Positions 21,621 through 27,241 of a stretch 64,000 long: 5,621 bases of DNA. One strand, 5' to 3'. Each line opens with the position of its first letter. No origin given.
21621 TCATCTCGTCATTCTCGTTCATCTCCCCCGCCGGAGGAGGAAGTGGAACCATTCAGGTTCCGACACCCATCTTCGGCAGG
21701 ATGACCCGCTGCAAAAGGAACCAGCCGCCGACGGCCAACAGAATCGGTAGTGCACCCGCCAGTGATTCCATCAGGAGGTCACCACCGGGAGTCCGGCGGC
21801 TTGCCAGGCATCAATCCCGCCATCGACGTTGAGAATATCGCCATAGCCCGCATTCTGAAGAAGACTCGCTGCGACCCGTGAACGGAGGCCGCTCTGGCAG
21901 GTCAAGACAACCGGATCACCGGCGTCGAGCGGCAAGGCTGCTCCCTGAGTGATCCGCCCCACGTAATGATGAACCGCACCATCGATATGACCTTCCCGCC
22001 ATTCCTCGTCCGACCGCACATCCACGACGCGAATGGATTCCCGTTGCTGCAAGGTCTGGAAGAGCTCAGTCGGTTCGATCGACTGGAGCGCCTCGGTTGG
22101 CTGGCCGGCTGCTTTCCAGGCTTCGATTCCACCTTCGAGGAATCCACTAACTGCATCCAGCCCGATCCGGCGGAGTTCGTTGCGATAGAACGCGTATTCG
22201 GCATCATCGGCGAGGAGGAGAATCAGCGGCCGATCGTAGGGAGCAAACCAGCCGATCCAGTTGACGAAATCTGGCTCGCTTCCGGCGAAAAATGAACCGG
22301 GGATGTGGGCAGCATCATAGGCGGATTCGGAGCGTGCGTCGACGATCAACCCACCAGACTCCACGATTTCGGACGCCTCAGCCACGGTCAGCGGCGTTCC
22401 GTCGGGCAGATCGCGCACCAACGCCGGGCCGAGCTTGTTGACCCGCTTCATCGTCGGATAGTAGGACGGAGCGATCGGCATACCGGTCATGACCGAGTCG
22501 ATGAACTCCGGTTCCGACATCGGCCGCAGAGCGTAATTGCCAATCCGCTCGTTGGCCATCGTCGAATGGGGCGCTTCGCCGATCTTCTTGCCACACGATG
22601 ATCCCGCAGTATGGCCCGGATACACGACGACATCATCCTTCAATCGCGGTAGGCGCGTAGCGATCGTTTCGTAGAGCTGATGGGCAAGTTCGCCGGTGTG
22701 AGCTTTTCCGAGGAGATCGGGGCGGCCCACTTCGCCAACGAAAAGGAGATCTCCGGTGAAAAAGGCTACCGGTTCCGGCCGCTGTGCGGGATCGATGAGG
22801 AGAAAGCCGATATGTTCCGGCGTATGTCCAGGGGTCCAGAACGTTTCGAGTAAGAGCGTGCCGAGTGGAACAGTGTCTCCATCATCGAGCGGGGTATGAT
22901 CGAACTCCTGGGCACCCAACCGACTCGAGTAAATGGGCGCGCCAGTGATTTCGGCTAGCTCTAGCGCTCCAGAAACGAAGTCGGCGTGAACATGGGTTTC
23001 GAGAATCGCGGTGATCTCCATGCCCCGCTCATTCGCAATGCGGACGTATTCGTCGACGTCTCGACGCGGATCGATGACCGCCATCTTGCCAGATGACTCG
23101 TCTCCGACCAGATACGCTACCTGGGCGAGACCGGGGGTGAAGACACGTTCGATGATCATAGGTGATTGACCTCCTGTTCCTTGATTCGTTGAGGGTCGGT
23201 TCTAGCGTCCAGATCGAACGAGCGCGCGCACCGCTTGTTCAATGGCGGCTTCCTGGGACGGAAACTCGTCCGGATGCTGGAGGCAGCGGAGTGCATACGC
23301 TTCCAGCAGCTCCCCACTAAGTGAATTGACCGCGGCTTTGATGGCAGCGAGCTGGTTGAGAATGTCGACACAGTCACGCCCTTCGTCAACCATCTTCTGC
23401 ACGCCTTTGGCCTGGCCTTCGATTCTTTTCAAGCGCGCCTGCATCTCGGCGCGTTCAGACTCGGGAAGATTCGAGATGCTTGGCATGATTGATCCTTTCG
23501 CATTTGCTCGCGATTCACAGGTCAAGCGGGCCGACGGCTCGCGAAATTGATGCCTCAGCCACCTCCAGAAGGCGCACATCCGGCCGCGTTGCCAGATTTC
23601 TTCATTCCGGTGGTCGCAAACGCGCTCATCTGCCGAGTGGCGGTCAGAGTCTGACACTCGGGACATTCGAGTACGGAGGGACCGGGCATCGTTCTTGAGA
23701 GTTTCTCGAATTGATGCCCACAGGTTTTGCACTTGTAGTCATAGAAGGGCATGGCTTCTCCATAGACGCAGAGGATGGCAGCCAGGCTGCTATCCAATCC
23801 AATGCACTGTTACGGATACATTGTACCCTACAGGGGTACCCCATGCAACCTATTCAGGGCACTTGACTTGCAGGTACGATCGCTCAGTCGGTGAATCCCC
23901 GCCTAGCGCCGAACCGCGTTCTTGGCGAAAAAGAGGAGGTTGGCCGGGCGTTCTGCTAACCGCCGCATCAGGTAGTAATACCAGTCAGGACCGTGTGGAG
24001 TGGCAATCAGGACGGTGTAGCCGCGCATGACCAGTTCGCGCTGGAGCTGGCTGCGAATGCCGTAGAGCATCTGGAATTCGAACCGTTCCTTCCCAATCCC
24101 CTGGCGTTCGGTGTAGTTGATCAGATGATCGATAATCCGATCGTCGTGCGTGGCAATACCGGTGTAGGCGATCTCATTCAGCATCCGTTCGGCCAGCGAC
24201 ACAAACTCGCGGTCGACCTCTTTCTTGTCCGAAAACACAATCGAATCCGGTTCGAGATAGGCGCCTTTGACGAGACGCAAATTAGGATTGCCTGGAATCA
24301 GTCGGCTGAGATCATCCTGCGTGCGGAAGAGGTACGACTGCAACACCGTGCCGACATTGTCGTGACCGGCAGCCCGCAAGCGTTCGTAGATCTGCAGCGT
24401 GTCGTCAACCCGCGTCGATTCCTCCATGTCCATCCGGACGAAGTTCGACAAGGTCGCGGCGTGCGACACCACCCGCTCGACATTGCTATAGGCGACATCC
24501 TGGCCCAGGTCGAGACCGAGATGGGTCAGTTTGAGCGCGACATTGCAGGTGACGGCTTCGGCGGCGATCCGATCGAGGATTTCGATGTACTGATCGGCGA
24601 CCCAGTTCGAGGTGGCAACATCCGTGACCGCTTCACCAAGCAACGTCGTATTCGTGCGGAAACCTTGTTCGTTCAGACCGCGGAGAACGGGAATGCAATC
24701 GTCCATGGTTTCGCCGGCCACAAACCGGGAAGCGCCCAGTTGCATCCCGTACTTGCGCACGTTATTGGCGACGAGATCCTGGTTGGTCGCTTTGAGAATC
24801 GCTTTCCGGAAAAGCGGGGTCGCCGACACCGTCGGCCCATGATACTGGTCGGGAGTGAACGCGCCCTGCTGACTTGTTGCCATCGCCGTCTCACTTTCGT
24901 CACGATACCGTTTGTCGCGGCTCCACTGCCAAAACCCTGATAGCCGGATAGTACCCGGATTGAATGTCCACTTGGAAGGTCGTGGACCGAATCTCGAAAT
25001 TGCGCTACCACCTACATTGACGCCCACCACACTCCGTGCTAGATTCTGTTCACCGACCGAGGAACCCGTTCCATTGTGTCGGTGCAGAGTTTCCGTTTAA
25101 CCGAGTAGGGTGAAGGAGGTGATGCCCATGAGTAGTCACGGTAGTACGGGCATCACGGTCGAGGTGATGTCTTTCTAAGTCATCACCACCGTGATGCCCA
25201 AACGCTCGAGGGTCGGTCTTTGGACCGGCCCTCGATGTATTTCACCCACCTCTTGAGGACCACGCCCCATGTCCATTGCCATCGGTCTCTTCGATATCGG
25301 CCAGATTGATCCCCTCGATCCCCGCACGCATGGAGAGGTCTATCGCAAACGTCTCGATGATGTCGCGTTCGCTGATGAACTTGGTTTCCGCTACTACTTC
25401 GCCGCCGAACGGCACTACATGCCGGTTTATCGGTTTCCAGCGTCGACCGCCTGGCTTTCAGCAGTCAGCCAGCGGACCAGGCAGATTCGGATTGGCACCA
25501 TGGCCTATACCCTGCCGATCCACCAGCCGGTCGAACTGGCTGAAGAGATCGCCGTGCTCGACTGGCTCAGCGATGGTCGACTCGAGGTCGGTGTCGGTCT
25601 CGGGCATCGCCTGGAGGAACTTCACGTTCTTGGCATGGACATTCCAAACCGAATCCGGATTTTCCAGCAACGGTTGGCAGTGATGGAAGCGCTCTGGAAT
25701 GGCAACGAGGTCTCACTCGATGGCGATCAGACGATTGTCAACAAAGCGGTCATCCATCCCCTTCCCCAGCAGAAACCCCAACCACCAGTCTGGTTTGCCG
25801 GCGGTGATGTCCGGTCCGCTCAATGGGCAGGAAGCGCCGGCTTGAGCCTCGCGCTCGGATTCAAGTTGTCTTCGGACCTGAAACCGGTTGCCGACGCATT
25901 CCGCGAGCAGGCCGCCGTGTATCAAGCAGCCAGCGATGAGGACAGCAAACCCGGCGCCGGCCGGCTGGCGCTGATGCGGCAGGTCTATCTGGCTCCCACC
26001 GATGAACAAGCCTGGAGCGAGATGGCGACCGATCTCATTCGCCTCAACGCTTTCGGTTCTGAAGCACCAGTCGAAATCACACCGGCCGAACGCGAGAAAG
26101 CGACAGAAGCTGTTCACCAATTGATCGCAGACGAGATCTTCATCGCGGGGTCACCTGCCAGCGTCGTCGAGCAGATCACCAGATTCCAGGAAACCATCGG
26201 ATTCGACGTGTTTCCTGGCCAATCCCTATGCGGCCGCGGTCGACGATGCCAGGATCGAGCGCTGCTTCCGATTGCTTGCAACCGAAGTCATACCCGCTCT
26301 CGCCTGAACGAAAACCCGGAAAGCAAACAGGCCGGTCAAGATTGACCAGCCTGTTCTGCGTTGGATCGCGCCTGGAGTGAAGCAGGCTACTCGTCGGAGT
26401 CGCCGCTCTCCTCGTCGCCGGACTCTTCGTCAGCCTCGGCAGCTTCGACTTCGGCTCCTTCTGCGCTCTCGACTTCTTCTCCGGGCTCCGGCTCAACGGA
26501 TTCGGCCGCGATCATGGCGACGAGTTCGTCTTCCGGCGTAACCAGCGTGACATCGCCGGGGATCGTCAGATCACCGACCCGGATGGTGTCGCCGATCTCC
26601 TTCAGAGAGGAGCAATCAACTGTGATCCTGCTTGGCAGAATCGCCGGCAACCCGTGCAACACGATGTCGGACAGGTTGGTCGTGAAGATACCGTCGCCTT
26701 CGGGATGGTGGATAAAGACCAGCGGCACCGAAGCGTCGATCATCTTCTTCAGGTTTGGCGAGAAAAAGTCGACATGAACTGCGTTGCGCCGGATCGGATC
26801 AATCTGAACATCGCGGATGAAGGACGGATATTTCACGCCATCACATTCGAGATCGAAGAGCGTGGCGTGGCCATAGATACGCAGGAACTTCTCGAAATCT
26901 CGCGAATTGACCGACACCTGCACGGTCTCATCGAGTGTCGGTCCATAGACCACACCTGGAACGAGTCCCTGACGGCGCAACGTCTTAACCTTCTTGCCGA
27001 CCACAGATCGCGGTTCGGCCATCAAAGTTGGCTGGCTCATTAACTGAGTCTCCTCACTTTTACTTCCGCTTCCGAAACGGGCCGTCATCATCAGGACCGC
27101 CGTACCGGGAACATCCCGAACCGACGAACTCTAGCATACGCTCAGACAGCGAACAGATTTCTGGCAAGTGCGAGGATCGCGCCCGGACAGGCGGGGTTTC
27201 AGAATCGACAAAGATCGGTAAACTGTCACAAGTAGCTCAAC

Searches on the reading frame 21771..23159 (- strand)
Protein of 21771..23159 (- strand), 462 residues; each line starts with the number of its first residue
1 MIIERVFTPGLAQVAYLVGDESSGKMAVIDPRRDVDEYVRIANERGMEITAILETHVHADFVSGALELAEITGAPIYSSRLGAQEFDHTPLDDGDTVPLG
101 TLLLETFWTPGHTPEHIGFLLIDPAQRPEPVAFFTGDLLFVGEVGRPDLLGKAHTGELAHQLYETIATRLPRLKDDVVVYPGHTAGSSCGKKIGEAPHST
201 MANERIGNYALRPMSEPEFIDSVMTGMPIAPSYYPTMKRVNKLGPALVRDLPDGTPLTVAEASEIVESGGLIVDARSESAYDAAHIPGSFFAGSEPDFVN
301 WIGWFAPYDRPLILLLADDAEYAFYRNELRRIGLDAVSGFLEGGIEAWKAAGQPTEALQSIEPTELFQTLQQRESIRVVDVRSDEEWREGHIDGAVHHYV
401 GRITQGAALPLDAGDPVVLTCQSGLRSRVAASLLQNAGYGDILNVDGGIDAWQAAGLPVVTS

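Call 37: search_protein_families(library=pfam, proteins=[window:21771-23159:-], max_evalue=0.001)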
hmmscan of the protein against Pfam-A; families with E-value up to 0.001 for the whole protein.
window:21771-23159:- (462 aa): 2 families
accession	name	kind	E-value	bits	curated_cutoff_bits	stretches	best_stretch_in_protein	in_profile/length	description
PF00581.25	Rhodanese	-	5e-29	101.2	22.2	2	367-455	5-102/102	Rhodanese-like domain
PF00753.33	Lactamase_B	-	3e-12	47.4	22.7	1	11-183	4-196/196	Metallo-beta-lactamase superfamily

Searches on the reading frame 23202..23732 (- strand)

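Call 37: search_protein_families(library=pfam, proteins=[window:23202-23732:-], max_evalue=0.001)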
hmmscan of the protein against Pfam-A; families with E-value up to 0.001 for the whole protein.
window:23202-23732:- (176 aa): 1 family
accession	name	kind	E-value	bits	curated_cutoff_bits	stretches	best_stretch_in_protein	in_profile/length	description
PF02583.22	Trns_repr_metal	-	1.3e-23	83.6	22.8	1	94-171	2-76/78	Metal-sensitive transcriptional repressor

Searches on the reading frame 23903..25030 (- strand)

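Call 37: search_protein_families(library=pfam, proteins=[window:23903-25030:-], max_evalue=0.001)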
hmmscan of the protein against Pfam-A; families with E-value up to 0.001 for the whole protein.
window:23903-25030:- (375 aa): 1 family
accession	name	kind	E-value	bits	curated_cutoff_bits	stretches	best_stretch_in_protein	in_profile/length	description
PF01619.24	Pro_dh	-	9.2e-34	117.7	27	1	116-367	5-275/278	Proline dehydrogenase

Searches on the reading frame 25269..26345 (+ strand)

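Call 37: search_protein_families(library=pfam, proteins=[window:25269-26345:+], max_evalue=0.001)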
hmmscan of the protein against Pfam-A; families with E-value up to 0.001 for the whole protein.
window:25269-26345:+ (358 aa): 1 family
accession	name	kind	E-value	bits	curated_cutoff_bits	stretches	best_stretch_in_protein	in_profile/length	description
PF00296.26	Bac_luciferase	-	2.5e-49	168.8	27.9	1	22-309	18-310/314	Luciferase-like monooxygenase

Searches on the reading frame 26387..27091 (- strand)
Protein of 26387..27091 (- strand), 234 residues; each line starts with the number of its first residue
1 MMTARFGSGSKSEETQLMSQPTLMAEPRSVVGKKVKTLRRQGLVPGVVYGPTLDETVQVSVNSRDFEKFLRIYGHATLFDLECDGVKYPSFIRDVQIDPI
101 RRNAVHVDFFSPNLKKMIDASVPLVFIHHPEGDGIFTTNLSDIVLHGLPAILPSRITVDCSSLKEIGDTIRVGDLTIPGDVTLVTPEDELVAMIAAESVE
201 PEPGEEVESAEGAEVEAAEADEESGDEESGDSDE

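Call 37: search_protein_families(library=pfam, proteins=[window:26387-27091:-], max_evalue=0.001)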
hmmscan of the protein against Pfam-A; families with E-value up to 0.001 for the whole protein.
window:26387-27091:- (234 aa): 2 families
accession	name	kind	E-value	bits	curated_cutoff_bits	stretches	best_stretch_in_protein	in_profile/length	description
PF01386.24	Ribosomal_L25p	-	2.6e-20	73.1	23.6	1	23-109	1-82/82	Ribosomal L25p family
PF14693.11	Ribosomal_TL5_C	-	3.8e-16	59.7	27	1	118-196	2-82/84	Ribosomal protein TL5, C-terminal domain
